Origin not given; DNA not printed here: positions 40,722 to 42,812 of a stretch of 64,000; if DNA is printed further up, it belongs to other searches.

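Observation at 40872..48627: A carrier-protein aminoacylation cassette (SerRS-like aa:CP ligase, ACP, acyl-CoA dehydrogenase, DUF1839) sits inside an EPS locus next to exosortase-type alpha/beta hydrolases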

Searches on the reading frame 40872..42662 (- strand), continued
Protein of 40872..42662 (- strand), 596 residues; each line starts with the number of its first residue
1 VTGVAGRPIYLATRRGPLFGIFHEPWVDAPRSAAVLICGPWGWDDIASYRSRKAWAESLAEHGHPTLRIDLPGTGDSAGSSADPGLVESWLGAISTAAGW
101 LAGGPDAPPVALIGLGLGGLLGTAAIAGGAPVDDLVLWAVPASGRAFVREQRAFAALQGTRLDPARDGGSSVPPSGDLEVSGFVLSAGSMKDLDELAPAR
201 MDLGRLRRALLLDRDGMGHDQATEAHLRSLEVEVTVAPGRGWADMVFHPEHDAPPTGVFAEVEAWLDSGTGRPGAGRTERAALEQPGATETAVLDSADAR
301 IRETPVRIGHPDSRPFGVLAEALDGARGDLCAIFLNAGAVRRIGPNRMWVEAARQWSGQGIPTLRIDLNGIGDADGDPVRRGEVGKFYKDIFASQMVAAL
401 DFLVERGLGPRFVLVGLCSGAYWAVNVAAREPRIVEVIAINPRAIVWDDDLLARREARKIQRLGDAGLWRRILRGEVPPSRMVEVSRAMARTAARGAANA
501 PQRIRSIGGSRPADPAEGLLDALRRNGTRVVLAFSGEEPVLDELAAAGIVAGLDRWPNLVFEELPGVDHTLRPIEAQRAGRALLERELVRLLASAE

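Call 48: search_solved_structures(query=L002:7386-10004:+, max_evalue=0.001, show_alignments=1)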
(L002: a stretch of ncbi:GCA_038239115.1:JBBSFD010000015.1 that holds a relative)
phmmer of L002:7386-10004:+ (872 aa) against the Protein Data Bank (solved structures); distinct sequences matched with E-value up to 0.001: 17.
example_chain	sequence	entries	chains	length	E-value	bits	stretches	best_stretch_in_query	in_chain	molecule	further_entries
6bye_A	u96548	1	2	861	4.5e-47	163.9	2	24-447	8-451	Beta-mannosidase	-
6byc_A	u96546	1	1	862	4.8e-47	163.8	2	24-447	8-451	Beta-mannosidase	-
6byg_A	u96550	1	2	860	5.4e-47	163.6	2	24-447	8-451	Beta-mannosidase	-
6byi_A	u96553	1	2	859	4.1e-46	160.7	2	24-447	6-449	Beta-mannosidase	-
5n6u_A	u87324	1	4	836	1.9e-38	135.4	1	9-497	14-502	Beta-mannosidase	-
2vjx_A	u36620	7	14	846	3.3e-35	124.6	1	68-669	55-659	BETA-MANNOSIDASE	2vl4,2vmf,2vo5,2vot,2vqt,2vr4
2je8_A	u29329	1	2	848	3.3e-35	124.6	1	68-669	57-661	BETA-MANNOSIDASE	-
7op6_A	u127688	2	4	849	3.3e-35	124.6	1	68-669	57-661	Beta-mannosidase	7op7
2wbk_A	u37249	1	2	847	6.5e-35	123.7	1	68-669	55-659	BETA-MANNOSIDASE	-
2vqu_A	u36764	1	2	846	8.7e-35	123.2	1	68-669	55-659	BETA-MANNOSIDASE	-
6ddt_A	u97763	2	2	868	1.1e-32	116.3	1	75-449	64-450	Beta-mannosidase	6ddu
9nfe_A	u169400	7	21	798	2.3e-29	105.3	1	73-679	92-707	Glycoside hydrolase family 2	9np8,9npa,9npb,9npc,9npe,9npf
9np9_A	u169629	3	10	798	3.2e-29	104.8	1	73-679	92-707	Glycoside hydrolase family 2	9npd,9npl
9npn_A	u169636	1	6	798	1.2e-28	103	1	73-679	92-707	Glycoside hydrolase family 2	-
4cvu_A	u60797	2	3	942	2.1e-11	45.9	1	262-451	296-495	BETA-MANNOSIDASE | BETA-MANNOSIDASE GH2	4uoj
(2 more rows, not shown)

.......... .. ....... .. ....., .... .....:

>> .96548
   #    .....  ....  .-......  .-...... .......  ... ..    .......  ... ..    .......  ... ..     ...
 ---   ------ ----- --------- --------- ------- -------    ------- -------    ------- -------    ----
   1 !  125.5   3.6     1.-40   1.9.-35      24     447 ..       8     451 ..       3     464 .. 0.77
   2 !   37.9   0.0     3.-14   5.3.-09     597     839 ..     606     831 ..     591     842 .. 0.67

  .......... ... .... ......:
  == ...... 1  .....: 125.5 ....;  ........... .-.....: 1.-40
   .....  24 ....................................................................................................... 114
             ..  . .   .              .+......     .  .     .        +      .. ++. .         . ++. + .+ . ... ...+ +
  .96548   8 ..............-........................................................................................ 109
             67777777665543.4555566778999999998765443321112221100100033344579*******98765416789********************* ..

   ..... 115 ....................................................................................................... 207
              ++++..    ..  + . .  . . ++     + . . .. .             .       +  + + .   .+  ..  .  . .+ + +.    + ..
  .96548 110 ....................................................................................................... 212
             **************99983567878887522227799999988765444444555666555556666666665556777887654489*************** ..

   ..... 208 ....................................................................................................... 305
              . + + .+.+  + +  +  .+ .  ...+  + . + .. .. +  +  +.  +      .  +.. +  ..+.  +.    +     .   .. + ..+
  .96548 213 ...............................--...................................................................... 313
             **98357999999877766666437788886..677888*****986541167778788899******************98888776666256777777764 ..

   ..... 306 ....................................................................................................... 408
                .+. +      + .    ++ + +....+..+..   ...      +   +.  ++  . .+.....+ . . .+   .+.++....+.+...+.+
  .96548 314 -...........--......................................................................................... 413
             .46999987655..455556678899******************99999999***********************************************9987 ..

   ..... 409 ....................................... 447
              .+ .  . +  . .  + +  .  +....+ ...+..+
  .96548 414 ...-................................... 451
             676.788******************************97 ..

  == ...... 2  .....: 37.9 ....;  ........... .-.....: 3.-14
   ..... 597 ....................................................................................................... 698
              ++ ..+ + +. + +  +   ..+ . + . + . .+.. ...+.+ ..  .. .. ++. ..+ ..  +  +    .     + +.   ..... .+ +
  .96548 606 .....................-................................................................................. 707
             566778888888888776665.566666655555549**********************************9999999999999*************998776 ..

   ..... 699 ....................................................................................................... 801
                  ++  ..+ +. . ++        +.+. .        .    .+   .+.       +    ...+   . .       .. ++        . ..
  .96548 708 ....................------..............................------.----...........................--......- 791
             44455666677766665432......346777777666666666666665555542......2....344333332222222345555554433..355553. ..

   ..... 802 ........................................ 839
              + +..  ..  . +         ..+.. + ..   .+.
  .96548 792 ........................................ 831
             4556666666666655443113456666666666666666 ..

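Call 53: search_protein_families(library=pfam, max_evalue=0.0001, proteins=[L032:18629-19639:-, L042:6246-7190:-, L034:17234-18409:-, L083:18420-19565:+, L076:3979-5076:+, L030:15536-16324:-, L073:3790-4728:+, L079:12913-14013:-, L079:15240-16451:-, L077:6236-7138:-])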
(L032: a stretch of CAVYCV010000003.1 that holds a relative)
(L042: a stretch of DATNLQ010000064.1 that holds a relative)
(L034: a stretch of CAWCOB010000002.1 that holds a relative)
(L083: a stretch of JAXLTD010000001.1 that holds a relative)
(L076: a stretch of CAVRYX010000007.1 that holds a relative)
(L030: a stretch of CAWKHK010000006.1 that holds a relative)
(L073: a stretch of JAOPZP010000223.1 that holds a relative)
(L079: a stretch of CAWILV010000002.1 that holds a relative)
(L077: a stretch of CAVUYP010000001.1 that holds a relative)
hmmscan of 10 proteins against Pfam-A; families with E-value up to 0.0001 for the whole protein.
L032:18629-19639:- (336 aa): 1 family
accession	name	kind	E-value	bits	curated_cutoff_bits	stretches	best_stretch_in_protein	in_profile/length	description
PF02423.21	OCD_Mu_crystall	-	3e-29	102.4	24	1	38-244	28-225/314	Ornithine cyclodeaminase/mu-crystallin family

L042:6246-7190:- (314 aa): 1 family
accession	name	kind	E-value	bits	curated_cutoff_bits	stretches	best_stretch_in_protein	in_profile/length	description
PF05853.18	BKACE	-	1.8e-72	244.4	24.8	1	46-310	2-274/274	beta-keto acid cleavage enzyme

L034:17234-18409:- (391 aa): 3 families
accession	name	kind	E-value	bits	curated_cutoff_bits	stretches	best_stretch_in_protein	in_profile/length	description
PF13692.12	Glyco_trans_1_4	-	2.4e-14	54.3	27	1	218-352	2-140/142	Glycosyl transferases group 1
PF00534.26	Glycos_transf_1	-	4.6e-10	39.7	26.4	1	219-332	17-130/172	Glycosyl transferases group 1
PF13524.12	Glyco_trans_1_2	-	2.5e-08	34.4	25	1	235-380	4-143/144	Glycosyl transferase-like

L083:18420-19565:+ (381 aa): 3 families
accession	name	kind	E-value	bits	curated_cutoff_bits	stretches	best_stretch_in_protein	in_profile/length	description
PF13692.12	Glyco_trans_1_4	-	4.3e-21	76.1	27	1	210-343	3-141/142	Glycosyl transferases group 1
PF00534.26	Glycos_transf_1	-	6.5e-08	32.7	26.4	1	232-343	35-157/172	Glycosyl transferases group 1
PF13524.12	Glyco_trans_1_2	-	2.7e-05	24.6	25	0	237-368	9-140/144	Glycosyl transferase-like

L076:3979-5076:+ (365 aa): 5 families
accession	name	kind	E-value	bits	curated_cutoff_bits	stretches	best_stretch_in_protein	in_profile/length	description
PF01408.29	GFO_IDH_MocA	-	4.1e-27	95.7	24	1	25-144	1-120/120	Oxidoreductase family, NAD-binding Rossmann fold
PF22725.1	GFO_IDH_MocA_C3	-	3.5e-17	63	27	1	153-260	2-123/124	GFO/IDH/MocA C-terminal domain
PF02894.22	GFO_IDH_MocA_C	-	1.1e-11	45.5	22.9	1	157-354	2-216/218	Oxidoreductase family, C-terminal alpha/beta domain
PF03447.22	NAD_binding_3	-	1.2e-06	29.6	24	1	31-136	1-109/116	Homoserine dehydrogenase, NAD binding domain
PF03807.23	F420_oxidored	-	7.9e-05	23.6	21.6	0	27-113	2-88/94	NADP oxidoreductase coenzyme F420-dependent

L030:15536-16324:- (262 aa): 1 family
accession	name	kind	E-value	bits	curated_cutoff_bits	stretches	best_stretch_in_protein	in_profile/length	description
PF01522.26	Polysacc_deac_1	-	7.4e-25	87.8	23.1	1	83-207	10-123/124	Polysaccharide deacetylase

L073:3790-4728:+ (312 aa): 3 families
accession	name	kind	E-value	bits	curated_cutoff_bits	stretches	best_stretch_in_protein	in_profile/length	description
PF13641.12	Glyco_tranf_2_3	-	8e-13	49.4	27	1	5-264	3-229/230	Glycosyltransferase like family 2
PF00535.33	Glycos_transf_2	-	4.3e-12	46.7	23.3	1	7-129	2-124/168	Glycosyl transferase family 2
PF13632.12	Glyco_trans_2_3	-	2.4e-07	31.2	27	1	155-246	61-142/198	Glycosyl transferase family group 2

L079:12913-14013:- (366 aa): 0 families

L079:15240-16451:- (403 aa): 3 families
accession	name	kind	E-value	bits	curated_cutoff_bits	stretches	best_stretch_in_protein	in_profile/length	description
PF01041.23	DegT_DnrJ_EryC1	-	4.9e-110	368.6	19.8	1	31-391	5-359/360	DegT/DnrJ/EryC1/StrS aminotransferase family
PF00155.27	Aminotran_1_2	-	4.8e-05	23.2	19.7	1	29-178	18-192/361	Aminotransferase class I and II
PF00266.25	Aminotran_5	-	8e-05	22.2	21.5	1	69-177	65-181/371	Aminotransferase class-V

L077:6236-7138:- (300 aa): 6 families
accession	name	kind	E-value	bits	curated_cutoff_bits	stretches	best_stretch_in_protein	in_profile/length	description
PF13649.12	Methyltransf_25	-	1.1e-19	71.3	27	1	75-167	1-97/97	Methyltransferase domain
PF08241.18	Methyltransf_11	-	3.1e-16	60.2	21.2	1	76-171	1-95/95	Methyltransferase domain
PF08242.18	Methyltransf_12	-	2.3e-15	57.6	30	1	76-169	1-98/98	Methyltransferase domain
PF13847.12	Methyltransf_31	-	1.5e-14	54.4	27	1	74-175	6-113/145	Methyltransferase domain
PF13489.12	Methyltransf_23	-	8.1e-08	32.6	27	1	69-178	20-123/164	Methyltransferase domain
PF05175.20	MTS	-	6.4e-06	26.3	23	1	66-171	26-138/170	Methyltransferase small domain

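Call 54: predict_structure(alignment_id=A2)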
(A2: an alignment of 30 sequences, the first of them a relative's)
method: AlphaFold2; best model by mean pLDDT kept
length: 324 residues; sequences in the alignment: 30
mean_pLDDT: 79.8   pTM: 0.80
mean pLDDT of the five models: 79.8, 71.7, 71.2, 64.1, 62.8
residues with pLDDT >= 90: 97; 70-90: 154; 50-70: 50; < 50: 23
segments of 3 or more residues with pLDDT < 50: 1-3, 65-70, 123-131
pLDDT, mean of each block of 10 residues (from residue 1): 65 89 68 63 89 81 47 79 88 83 89 63 44 73 92 83 80 62 74 93 94 83 85 82 69 80 94 95 89 87 92 94 93
secondary structure, 60 per line:
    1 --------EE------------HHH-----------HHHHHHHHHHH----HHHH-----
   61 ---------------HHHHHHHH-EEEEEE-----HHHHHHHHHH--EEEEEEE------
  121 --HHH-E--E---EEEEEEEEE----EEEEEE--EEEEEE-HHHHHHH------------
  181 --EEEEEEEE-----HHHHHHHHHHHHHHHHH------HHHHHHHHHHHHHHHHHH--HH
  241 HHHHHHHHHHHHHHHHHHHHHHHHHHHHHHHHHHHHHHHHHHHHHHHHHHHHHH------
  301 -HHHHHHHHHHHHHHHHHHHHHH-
elements in order: H37-47 H52-55 H76-83 E85-90 H96-105 E108-114 E134-142 E147-152 E155-160 H162-168 E183-190 H196-212 H219-236 H239-294 H302-323

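Call 57: fold_search(model_id=the predicted structure, library=pdb)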
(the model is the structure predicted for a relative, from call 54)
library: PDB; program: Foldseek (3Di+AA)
matches with E <= 10: 307; with E <= 0.001: 17
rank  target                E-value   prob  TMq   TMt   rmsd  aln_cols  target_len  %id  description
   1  7wuw_C                3.9e-06  1.00  0.58  0.57   7.6       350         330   15  Crystal structure of AziU3/U2 from Streptomyces sahachiroi (released 2022-09-07)
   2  8gs1_B                5.3e-06  1.00  0.58  0.57   7.7       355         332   16  Crystal structure of AziU2-U3 complex from Streptomyces sahachiroi NRRL2485 (released 2023-09-06)
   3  8gs1_D                9.7e-06  1.00  0.58  0.56   6.7       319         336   15  Crystal structure of AziU2-U3 complex from Streptomyces sahachiroi NRRL2485 (released 2023-09-06)
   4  9qvp_A                1.0e-05  1.00  0.59  0.62   6.2       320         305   10  Crystal structure of the CtaG_H128A variant from Ruminiclostridium cellulolyticum (P2(1)2(1)2(1)-medium) (released 2025-10-01)
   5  9qvo                  3.6e-05  1.00  0.58  0.61   6.1       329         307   11  Crystal structure of the CtaG_H128A variant from Ruminiclostridium cellulolyticum (P2(1)-small) (released 2025-10-01)
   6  9qvq_B                4.6e-05  1.00  0.59  0.62   6.2       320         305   10  Crystal structure of the CtaG_H128A variant from Ruminiclostridium cellulolyticum in complex with PHBA (P2(1)-medium) (released 2025-10-01)
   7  9qvk                  5.7e-05  1.00  0.59  0.62   6.0       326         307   11  Crystal structure of the CtaG_C11A variant from Ruminiclostridium cellulolyticum (P2(1)-small) (released 2025-10-01)
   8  9dks_A                6.0e-05  1.00  0.49  0.46   6.1       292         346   15  Crystal structure of CcbD C19S mutant complexed with single PCP domain of CcbZ (released 2025-09-17)
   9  9quz                  6.3e-05  1.00  0.56  0.58   6.6       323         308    9  Crystal structure of CtaG from Ruminiclostridium cellulolyticum (P2(1)-small) (released 2025-10-01)
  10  7yn2_A                6.6e-05  1.00  0.61  0.58   6.4       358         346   13  Crystal structure of CcbD with methylthiolincosamide (released 2023-08-02)
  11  9qvs                  9.0e-05  1.00  0.57  0.59   6.6       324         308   10  Crystal structure of the CtaG_D144N variant from Ruminiclostridium cellulolyticum (P2(1)-small) (released 2025-10-01)
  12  9dkr_B                1.1e-04  1.00  0.58  0.55   6.7       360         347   13  Crystal structure of CcbD complexed with PCP domain of CcbZ (released 2025-10-01)
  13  9dks_B                1.1e-04  1.00  0.55  0.52   6.9       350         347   13  Crystal structure of CcbD C19S mutant complexed with single PCP domain of CcbZ (released 2025-09-17)
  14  9qvl                  1.2e-04  1.00  0.57  0.58   6.9       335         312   10  Crystal structure of the CtaG_C11A variant from Ruminiclostridium cellulolyticum (P2(1)2(1)2(1)-small) (released 2025-10-01)
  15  9qvj_A                1.7e-04  1.00  0.57  0.60   6.6       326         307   10  Crystal structure of CtaG from Ruminiclostridium cellulolyticum (P2(1)-medium) (released 2025-10-01)
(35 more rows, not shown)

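Call 65: search_solved_structures(query=A2, max_evalue=10, show_alignments=4)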
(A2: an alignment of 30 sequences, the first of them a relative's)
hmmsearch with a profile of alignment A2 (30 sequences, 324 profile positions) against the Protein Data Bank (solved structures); distinct sequences matched with E-value up to 10: 1.
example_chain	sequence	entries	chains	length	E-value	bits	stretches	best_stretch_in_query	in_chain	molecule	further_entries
7ur2_A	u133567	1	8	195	0.99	11.6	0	48-88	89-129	Isoform 7 of Kalirin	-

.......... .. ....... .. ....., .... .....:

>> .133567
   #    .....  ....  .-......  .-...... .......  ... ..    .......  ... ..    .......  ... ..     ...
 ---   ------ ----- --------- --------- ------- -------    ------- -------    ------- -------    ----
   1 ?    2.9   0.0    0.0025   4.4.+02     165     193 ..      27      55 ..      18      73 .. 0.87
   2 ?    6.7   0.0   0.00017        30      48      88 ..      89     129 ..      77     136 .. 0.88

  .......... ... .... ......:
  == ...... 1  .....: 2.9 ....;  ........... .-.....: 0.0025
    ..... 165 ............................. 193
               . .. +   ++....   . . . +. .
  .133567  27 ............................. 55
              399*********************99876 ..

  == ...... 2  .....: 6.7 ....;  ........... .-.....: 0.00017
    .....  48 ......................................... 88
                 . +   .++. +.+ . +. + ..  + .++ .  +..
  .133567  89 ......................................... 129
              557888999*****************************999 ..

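Call 71: predict_structure(alignment_id=A3)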
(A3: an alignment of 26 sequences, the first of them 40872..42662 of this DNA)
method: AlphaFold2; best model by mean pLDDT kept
length: 596 residues; sequences in the alignment: 26
mean_pLDDT: 81.7   pTM: 0.84
mean pLDDT of the five models: 81.7, 80.7, 80.5, 77.8, 77.7
residues with pLDDT >= 90: 267; 70-90: 201; 50-70: 86; < 50: 42
segments of 3 or more residues with pLDDT < 50: 160-171, 273-279, 338-343, 499-503, 505-512
pLDDT, mean of each block of 10 residues (from residue 1): 76 92 85 91 85 92 93 86 88 97 84 97 97 96 95 74 39 68 86 95 93 92 97 95 81 86 90 47 79 85 91 86 83 71 61 90 86 67 60 88 93 91 92 96 78 70 58 60 54 55 44 76 96 84 83 90 82 82 94 80
secondary structure, 60 per line:
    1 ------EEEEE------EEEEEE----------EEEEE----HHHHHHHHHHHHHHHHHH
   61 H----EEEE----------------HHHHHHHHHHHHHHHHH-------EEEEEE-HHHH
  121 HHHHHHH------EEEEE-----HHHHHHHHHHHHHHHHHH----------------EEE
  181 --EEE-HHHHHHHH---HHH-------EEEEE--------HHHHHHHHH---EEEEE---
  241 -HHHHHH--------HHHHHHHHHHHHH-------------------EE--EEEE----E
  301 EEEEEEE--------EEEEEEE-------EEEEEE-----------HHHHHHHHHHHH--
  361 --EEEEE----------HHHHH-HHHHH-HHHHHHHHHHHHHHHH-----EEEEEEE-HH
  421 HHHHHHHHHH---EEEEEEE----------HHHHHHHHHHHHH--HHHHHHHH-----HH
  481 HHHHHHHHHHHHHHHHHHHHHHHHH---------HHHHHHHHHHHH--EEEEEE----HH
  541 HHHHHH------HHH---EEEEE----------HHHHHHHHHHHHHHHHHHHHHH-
elements in order: E7-11 E18-23 E34-38 H43-61 E66-69 H86-102 E110-115 H117-127 E134-138 H144-161 E178-180 E183-185 H187-194 E208-212 H221-229 E233-237 H242-247 H256-268 E292-295 E300-307 E316-322 E330-335 H347-358 E363-367 H378-382 H384-388 H390-405 E411-417 H419-430 E434-440 H451-463 H466-473 H479-505 H515-526 E529-534 H539-546 E559-563 H574-595
